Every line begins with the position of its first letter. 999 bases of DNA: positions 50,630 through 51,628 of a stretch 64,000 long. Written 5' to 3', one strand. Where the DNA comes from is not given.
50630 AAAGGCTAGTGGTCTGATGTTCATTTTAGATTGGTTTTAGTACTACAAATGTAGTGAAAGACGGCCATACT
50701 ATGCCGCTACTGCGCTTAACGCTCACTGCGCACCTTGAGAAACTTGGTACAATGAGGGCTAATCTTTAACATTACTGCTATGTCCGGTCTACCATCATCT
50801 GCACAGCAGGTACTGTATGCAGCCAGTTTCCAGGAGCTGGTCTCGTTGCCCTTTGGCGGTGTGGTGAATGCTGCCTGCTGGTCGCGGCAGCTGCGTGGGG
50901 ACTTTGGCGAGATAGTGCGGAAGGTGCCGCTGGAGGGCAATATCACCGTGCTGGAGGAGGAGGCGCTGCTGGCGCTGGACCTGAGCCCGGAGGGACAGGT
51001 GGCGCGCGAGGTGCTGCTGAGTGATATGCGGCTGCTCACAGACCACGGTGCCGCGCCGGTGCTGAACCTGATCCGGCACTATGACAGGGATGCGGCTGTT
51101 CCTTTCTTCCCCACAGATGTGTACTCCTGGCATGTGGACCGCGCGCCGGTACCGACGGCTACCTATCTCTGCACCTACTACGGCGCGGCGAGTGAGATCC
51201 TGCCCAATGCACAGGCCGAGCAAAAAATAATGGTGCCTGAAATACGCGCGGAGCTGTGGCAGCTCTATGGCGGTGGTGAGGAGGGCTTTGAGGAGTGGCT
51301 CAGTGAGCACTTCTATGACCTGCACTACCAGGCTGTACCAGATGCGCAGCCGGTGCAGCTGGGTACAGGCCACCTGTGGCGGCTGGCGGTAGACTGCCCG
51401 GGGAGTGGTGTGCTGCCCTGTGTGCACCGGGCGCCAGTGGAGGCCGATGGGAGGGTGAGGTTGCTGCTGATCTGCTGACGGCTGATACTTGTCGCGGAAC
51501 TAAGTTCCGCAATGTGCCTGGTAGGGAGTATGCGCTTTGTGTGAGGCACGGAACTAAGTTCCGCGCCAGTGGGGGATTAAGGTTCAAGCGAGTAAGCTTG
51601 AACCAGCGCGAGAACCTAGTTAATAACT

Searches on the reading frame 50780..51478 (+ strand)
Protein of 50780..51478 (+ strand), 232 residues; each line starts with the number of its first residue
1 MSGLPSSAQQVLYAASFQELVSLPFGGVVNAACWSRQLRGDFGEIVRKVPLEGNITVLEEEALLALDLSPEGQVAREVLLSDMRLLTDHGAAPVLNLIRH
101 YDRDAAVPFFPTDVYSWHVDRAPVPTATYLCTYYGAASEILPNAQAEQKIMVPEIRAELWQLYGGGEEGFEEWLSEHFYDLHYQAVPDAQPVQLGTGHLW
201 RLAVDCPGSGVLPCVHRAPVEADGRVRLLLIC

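Call 4: search_protein_families(library=pfam, proteins=[window:50780-51478:+], max_evalue=1)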
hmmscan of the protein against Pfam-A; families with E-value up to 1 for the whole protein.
window:50780-51478:+ (232 aa): 1 family
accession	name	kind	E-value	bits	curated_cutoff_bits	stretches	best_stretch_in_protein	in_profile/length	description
PF08856.16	DUF1826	-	1.2e-05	25.8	22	1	115-230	112-199/202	Protein of unknown function (DUF1826)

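Call 6: search_protein_families(library=ncbifam, proteins=[window:50780-51478:+], max_evalue=1)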
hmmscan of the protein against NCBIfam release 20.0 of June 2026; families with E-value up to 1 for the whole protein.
window:50780-51478:+ (232 aa): 0 families
